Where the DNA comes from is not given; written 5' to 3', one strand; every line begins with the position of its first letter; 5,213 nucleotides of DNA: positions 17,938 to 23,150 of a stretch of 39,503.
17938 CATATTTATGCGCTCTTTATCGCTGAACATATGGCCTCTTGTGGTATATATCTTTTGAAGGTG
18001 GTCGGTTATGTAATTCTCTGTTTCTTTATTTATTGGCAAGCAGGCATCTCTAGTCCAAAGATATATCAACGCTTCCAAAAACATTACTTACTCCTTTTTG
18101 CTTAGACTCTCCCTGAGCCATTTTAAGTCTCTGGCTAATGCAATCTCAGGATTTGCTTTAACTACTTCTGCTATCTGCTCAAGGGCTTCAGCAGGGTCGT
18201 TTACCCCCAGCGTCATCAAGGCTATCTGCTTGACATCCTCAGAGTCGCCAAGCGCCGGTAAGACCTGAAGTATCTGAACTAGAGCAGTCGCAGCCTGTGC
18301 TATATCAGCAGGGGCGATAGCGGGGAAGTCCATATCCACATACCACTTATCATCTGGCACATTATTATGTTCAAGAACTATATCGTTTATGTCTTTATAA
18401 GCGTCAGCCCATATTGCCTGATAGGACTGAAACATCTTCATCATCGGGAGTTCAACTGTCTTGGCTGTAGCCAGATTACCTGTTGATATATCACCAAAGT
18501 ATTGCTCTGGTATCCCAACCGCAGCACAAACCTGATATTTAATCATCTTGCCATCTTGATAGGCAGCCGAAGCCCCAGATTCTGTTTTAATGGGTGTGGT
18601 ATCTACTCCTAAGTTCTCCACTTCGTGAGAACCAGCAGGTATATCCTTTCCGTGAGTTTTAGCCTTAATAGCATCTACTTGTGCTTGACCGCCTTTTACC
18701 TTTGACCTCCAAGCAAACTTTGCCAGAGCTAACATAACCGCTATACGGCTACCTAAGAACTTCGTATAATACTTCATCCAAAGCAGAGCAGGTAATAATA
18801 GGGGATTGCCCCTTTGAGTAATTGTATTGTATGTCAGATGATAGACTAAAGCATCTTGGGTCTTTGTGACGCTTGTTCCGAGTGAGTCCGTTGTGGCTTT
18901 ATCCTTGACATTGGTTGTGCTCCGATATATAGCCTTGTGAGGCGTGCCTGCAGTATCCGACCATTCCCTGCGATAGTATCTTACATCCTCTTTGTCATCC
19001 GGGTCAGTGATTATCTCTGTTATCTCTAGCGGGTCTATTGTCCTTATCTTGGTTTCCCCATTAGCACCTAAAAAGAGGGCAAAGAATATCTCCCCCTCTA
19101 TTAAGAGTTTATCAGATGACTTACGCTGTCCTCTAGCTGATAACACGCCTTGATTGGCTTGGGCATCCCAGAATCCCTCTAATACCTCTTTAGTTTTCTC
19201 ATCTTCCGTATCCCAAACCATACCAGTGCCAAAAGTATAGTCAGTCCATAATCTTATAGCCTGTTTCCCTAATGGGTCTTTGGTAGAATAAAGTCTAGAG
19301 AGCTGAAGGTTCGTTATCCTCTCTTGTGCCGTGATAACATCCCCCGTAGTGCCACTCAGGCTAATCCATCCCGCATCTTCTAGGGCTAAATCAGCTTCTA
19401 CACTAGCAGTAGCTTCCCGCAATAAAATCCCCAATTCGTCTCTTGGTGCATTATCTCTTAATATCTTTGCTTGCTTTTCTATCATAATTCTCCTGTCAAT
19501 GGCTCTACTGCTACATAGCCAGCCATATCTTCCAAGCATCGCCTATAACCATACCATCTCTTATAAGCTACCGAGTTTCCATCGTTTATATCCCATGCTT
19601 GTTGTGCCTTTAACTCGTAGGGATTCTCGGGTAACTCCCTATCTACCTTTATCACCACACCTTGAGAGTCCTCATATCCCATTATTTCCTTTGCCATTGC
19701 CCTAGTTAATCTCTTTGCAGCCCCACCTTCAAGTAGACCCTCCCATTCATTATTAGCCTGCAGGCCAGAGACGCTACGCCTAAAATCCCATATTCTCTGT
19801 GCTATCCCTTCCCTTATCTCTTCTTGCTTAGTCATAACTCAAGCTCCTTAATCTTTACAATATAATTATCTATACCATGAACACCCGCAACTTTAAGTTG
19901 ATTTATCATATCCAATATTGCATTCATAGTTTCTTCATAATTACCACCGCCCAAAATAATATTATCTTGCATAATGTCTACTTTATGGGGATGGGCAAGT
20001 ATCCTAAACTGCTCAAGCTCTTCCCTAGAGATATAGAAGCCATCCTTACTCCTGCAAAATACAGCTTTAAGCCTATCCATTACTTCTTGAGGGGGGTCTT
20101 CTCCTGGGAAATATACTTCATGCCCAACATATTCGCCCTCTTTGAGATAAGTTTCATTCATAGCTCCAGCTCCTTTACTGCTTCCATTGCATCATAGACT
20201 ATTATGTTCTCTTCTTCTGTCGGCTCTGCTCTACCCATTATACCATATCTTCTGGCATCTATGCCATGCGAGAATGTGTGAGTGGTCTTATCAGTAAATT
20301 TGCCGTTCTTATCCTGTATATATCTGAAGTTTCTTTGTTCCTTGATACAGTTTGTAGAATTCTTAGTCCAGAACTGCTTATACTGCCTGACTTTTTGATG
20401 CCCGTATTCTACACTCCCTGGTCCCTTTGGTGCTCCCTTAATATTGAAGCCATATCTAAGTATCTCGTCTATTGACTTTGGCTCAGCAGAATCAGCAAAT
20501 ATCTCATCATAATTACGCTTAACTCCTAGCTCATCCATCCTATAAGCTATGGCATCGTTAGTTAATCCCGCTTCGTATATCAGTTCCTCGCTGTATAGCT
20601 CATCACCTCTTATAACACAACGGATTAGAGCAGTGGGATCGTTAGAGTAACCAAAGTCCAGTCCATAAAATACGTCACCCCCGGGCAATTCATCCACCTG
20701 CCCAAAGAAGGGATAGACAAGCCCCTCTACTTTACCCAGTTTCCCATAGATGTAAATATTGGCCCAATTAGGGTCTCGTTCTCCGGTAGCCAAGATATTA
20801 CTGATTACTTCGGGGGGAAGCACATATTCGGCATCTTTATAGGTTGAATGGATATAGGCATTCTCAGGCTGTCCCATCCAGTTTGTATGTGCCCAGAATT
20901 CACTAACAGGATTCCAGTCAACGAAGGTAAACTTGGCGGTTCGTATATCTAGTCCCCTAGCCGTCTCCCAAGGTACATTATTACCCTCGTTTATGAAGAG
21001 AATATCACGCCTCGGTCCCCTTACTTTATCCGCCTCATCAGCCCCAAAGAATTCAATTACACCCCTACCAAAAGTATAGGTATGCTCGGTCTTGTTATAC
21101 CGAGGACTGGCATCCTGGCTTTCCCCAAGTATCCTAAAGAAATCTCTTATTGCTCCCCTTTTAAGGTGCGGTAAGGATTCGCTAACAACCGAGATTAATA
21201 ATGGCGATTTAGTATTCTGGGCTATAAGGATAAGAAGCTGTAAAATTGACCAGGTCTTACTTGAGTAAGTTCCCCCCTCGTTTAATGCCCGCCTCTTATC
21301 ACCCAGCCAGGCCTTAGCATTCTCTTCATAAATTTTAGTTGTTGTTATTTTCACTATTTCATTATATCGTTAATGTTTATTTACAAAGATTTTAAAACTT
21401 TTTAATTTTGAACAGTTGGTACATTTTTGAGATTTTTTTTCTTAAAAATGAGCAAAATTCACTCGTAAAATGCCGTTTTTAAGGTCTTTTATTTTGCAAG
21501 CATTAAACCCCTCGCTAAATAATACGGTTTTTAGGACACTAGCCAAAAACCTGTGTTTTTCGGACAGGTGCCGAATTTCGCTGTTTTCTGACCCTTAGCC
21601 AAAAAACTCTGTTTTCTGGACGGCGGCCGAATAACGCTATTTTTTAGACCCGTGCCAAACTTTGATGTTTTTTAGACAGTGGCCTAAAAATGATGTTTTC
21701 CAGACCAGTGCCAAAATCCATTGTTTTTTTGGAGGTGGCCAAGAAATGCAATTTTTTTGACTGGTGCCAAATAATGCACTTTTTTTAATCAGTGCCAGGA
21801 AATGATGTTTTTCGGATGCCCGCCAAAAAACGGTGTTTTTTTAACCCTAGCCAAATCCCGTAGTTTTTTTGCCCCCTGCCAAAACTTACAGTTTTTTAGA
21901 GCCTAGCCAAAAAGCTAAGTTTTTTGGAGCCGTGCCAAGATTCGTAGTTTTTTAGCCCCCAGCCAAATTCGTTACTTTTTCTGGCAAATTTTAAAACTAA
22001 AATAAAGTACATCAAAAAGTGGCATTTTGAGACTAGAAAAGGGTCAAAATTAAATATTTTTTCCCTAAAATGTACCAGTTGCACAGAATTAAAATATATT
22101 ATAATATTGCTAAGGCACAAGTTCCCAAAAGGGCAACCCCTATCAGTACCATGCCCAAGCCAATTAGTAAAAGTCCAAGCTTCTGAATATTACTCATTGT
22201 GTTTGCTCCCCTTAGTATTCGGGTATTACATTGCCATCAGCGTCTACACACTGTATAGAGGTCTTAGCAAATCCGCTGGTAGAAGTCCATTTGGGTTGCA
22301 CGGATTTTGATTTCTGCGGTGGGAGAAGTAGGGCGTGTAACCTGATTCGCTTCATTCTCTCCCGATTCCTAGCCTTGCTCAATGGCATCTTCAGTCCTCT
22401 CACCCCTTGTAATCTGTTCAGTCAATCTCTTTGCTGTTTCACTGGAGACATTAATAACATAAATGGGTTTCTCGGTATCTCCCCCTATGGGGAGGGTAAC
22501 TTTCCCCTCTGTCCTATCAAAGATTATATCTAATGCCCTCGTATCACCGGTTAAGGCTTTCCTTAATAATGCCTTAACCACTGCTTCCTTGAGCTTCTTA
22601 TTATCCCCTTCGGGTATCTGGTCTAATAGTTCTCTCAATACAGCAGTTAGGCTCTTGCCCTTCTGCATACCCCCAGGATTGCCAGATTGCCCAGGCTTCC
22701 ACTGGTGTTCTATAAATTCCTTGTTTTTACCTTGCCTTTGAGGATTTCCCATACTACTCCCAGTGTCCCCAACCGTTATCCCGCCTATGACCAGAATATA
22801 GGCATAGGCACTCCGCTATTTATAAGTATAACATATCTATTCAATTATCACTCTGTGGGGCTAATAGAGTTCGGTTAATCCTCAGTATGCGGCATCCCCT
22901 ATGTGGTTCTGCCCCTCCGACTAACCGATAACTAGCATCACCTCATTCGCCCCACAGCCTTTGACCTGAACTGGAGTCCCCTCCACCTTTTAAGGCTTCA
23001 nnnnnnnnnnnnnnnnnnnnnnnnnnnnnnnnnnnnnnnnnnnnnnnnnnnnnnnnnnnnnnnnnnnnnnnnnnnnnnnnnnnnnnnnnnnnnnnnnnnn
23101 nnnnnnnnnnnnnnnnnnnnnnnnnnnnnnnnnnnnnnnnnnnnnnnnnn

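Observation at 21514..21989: Seventeen tandem copies of a strict 28-bp unit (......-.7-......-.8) fill the gap between the terS-like gene and terL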

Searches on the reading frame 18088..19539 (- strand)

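Call 7: search_protein_families(library=pfam, proteins=[window:18088-19539:-], max_evalue=0.01)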
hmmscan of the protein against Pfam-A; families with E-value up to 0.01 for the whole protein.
window:18088-19539:- (483 aa): 2 families
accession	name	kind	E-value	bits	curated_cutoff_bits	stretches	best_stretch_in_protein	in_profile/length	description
PF05133.19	SPP1_portal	-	7.7e-05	22.3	25.5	0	333-458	288-408/416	Phage portal protein, SPP1 Gp6-like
PF23052.1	KH_N4BP1_2nd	-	0.0068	16.9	27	0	41-120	26-104/120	N4BP1, second type I KH-domain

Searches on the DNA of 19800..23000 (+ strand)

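Call 6: search_dna_similar(query=window:19800-23000:+, collection=phages, mode=distant, max_rows=20)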
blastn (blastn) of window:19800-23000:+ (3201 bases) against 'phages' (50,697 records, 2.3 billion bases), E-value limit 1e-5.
No match.

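Call 9: search_rna_families(source=window, start=21300, end=22250, threshold=evalue, max_evalue=10)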
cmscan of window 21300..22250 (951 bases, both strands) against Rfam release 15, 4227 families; matches with E-value up to 10: 4.
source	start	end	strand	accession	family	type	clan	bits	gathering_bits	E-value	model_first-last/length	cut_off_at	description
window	21396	21637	-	RF02101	HULC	Gene; lncRNA;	-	24.4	45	8.4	1-241/241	no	Highly up-regulated in liver cancer conserved region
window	21423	21508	-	RF01599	plasmodium_snoR24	Gene; snRNA; snoRNA; CD-box;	-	22.5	55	4.4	1-82/82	no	small nucleolar RNA snoR24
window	21735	21797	-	RF01420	snoR113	Gene; snRNA; snoRNA; CD-box;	-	14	47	8.1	1-103/103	no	Small nucleolar RNA snoR113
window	21968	22048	+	RF02567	Va-907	Gene; sRNA;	-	10.9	45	2.3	171-250/311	no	Vibrio alginolyticus sRNA 907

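Call 50: search_dna_similar(query=window:21355-22113:+, collection=phages, mode=distant, max_evalue=0.01)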
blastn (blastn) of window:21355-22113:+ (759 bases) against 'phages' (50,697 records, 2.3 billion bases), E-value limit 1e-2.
No match.

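Call 51: search_dna_similar(query=window:21355-22113:+, collection=plasmids, mode=distant, max_evalue=0.01)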
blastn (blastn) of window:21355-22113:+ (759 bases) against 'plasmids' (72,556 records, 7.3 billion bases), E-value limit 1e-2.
No match.

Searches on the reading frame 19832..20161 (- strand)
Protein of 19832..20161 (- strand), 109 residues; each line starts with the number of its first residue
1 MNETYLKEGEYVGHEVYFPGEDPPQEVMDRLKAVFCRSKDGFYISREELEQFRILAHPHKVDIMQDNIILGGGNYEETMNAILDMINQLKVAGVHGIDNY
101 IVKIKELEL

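Call 7: search_protein_families(library=pfam, proteins=[window:19832-20161:-], max_evalue=0.01)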
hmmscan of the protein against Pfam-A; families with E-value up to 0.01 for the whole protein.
window:19832-20161:- (109 aa): 0 families

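Call 20: search_protein_families(library=phrogs, proteins=[window:19832-20161:-], max_evalue=0.01)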
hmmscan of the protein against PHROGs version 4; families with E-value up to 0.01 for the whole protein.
window:19832-20161:- (109 aa): 0 families

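Call 32: find_encoding_contigs(protein=window:19832-20161:-, flank=10000, max_places=10)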
Protein window:19832-20161:- (109 aa): 1 contig read that carries it; 1 place shown.
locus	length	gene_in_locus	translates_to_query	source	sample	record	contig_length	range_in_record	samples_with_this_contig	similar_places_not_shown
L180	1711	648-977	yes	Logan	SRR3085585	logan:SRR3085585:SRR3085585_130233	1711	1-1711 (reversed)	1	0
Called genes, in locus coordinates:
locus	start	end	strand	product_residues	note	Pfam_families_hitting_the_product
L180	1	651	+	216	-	?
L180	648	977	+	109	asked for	-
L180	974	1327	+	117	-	-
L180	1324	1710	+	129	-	?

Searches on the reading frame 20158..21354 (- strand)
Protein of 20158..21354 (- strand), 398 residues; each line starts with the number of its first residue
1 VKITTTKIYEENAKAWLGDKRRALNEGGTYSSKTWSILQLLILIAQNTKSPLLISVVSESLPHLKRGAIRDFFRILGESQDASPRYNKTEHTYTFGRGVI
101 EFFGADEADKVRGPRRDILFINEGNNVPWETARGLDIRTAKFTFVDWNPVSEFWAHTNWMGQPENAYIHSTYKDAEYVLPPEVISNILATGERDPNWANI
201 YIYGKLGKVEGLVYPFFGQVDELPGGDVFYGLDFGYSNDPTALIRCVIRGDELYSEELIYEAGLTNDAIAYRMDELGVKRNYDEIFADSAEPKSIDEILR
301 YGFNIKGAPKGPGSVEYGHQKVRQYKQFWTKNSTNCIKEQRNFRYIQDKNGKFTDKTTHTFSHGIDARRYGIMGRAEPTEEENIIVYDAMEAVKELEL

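Call 7: search_protein_families(library=pfam, proteins=[window:20158-21354:-], max_evalue=0.01)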
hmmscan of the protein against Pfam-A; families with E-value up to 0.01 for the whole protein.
window:20158-21354:- (398 aa): 1 family
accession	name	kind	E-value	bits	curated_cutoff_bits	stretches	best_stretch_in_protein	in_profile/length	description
PF17288.8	Terminase_3C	-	2.8e-12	47.7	26.7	1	233-371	1-152/155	Terminase RNAseH like domain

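Call 12: find_related_loci(query=window:20158-21354:-, collection=viral_contigs, flank=6000)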
Query window:20158-21354:- (398 aa) in viral_contigs; peptide patterns used: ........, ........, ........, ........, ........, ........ (x = any residue, [..] = any of these).
57 stretches matched a pattern; 46 encode a relative of the query (tblastn E <= 1e-3); 46 distinct loci.
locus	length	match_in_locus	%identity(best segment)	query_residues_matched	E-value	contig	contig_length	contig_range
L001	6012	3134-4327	81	1-398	0e+0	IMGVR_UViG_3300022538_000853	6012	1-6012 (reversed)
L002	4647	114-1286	79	3-393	0e+0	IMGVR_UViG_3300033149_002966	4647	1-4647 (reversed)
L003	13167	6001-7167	78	3-393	0e+0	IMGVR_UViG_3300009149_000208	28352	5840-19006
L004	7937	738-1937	74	1-398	0e+0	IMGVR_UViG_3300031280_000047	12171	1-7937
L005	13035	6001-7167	75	1-390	0e+0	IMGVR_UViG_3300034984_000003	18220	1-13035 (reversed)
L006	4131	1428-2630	73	1-391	0e+0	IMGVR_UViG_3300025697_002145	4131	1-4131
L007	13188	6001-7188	74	5-398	0e+0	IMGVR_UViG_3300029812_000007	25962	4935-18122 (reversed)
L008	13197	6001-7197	73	1-398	0e+0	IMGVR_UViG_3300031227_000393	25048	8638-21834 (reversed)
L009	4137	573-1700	76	1-375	0e+0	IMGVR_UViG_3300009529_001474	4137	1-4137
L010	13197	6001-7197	72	1-398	0e+0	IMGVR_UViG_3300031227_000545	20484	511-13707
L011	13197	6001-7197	72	1-398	0e+0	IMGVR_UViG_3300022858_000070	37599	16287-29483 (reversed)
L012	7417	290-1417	73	1-376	0e+0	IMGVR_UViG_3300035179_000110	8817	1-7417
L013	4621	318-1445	73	1-376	0e+0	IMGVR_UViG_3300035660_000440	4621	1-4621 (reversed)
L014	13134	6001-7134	74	1-379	0e+0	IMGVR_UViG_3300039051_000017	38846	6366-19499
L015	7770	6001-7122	73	1-375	0e+0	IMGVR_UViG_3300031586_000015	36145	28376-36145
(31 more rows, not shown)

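Call 16: find_encoding_contigs(protein=window:20158-21354:-, flank=10000, max_places=10)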
Protein window:20158-21354:- (398 aa): no gene with exactly this product is on record in the collection.

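Call 35: search_dna_similar(query=window:20158-21354:-, collection=phages, mode=protein, max_rows=15)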
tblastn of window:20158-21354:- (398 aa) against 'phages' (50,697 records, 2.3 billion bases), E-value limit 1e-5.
Records with a match: 1149; places in all: 1154; records where one place covers at least 80% of the query: 393.
Best place of each record, by identity: <60% 1149.
By first word of the organism name: Staphylococcus 149; Streptococcus 139; Salmonella 129; Bacteroides 97; Flavobacterium 75; Enterococcus 63; Clostridium 59; Acinetobacter 43; Bacillus 38; Pseudomonas 36; and 58 more.
By host as written in the record: - 154; Staphylococcus aureus 39; Clostridium sporogenes ATCC-15579 30; Flavobacterium sp. LMO9 27; Enterococcus faecalis 22; Acinetobacter baumannii 20; Flavobacterium sp. LMO6 19; Pseudomonas aeruginosa 19; and 425 more.
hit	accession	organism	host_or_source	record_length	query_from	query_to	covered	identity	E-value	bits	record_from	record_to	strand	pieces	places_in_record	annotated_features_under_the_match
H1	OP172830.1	Parabacteroides phage PM682P3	Parabacteroides merdae DA682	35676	3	372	93%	41.8%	2e-76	263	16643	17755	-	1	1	terminase large subunit | hypothetical protein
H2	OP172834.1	Parabacteroides phage PM708P3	Parabacteroides merdae DA708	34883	3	372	93%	41.5%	7e-76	261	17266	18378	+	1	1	terminase large subunit | hypothetical protein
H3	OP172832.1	Parabacteroides phage PM682P6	Parabacteroides merdae DA682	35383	3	372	93%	41.5%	7e-76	261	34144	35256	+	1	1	terminase large subunit | hypothetical protein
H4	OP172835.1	Parabacteroides phage PM708P4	Parabacteroides merdae DA708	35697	3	372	93%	41.5%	8e-76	261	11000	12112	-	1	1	terminase large subunit | hypothetical protein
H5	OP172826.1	Parabacteroides phage PM116P4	Parabacteroides merdae DA116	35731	3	372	93%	41.5%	1e-75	261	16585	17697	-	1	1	terminase large subunit | hypothetical protein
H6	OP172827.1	Parabacteroides phage PM116P5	Parabacteroides merdae DA116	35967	3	372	93%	41.5%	1e-75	261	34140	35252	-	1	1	terminase large subunit | hypothetical protein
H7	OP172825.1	Parabacteroides phage PM116P2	Parabacteroides merdae DA116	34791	3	372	93%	41.3%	2e-75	260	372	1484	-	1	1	terminase large subunit | hypothetical protein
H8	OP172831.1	Parabacteroides phage PM682P4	Parabacteroides merdae DA682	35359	3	372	93%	41.3%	2e-75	260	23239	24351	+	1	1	terminase large subunit | hypothetical protein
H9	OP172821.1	Parabacteroides phage PM21P1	Parabacteroides merdae DA21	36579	3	372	93%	41.3%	2e-75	260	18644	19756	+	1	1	terminase large subunit | hypothetical protein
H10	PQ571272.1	Bacteroides phage BO1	Bacteroides ovatus LG1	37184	21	372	88%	43.2%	1e-75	261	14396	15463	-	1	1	terminase large subunit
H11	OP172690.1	Bacteroides phage BK735P4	Bacteroides ovatus DA735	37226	21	372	88%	43.2%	2e-75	260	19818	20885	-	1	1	hypothetical protein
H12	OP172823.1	Parabacteroides phage PM93P1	Parabacteroides merdae BSC93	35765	3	372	93%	41.0%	1e-75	260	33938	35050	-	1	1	terminase large subunit | hypothetical protein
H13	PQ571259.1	Bacteroides phage BF1-2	Bacteroides fragilis BL19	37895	3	372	93%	41.0%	2e-69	243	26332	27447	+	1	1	terminase large subunit | terminase small subunit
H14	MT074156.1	Bacteroides phage SJC18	Bacteroides thetaiotaomicron VPI-5504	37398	2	398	100%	38.1%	6e-66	233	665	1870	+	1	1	hypothetical protein (x3)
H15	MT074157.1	Bacteroides phage SJC20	Bacteroides thetaiotaomicron VPI-5505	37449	2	398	100%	38.1%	6e-66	233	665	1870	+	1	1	hypothetical protein (x3)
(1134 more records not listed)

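Call 87: search_protein_families(library=phrogs, proteins=[L003:5545-5877:+], max_evalue=0.05)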
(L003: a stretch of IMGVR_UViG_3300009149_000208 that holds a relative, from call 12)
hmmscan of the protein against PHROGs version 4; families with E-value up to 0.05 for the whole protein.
L003:5545-5877:+ (110 aa): 0 families

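Call 88: search_protein_families(library=pfam, proteins=[L003:5545-5877:+], max_evalue=0.05)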
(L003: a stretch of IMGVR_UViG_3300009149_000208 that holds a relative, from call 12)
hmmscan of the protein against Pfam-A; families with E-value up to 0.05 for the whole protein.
L003:5545-5877:+ (110 aa): 0 families

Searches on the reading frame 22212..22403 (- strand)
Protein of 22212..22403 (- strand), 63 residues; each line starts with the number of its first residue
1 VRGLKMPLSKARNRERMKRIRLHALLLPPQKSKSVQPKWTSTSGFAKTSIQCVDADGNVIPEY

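Call 7: search_protein_families(library=pfam, proteins=[window:22212-22403:-], max_evalue=0.01)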
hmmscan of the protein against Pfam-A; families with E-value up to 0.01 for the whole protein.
window:22212-22403:- (63 aa): 0 families

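Call 20: search_protein_families(library=phrogs, proteins=[window:22212-22403:-], max_evalue=0.01)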
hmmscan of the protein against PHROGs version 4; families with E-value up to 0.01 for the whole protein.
window:22212-22403:- (63 aa): 0 families

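Call 33: find_encoding_contigs(protein=window:22212-22403:-, flank=10000, max_places=10)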
Protein window:22212-22403:- (63 aa): no gene with exactly this product is on record in the collection.

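Call 87: search_protein_families(library=phrogs, proteins=[window:22212-22388:-], max_evalue=0.05)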
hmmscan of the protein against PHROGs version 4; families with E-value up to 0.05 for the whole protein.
window:22212-22388:- (58 aa): 0 families

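Call 88: search_protein_families(library=pfam, proteins=[window:22212-22388:-], max_evalue=0.05)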
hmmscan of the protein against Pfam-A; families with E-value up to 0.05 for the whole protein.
window:22212-22388:- (58 aa): 0 families
